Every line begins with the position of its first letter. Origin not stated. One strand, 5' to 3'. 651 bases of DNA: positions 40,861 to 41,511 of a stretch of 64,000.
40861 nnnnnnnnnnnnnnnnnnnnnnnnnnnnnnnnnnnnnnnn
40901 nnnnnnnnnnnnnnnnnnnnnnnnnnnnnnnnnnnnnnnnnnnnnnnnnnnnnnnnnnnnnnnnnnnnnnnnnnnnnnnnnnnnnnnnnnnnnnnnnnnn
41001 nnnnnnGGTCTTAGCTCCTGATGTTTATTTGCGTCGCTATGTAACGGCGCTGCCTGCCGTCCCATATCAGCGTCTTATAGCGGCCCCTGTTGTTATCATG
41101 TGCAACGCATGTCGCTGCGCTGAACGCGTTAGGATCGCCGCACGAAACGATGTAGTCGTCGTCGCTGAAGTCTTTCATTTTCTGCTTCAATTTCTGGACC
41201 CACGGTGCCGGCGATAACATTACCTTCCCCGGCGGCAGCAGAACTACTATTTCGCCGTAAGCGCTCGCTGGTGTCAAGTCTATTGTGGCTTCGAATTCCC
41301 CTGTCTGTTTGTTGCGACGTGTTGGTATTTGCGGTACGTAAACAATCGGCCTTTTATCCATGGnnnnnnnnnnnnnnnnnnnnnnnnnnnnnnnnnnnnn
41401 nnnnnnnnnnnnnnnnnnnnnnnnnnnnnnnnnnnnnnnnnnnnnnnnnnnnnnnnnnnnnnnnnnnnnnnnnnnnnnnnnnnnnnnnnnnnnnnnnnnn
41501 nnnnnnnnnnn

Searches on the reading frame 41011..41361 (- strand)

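Call 9: search_protein_families(library=phrogs, proteins=[window:41011-41361:-], max_evalue=0.001)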
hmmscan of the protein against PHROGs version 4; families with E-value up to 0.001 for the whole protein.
window:41011-41361:- (116 aa): 1 family
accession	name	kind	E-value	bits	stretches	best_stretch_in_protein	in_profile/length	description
phrog_5888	-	unknown function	4.7e-28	98.5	1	5-114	2-111/118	-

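Call 104: search_protein_families(library=pfam, proteins=[window:41011-41361:-], max_evalue=0.01)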
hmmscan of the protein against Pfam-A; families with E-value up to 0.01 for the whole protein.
window:41011-41361:- (116 aa): 1 family
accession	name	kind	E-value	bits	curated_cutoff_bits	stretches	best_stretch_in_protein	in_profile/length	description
PF23992.1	Pam3_gp32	-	3e-29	101.5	27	1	6-114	2-108/108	Phage Pam3 gp32-like protein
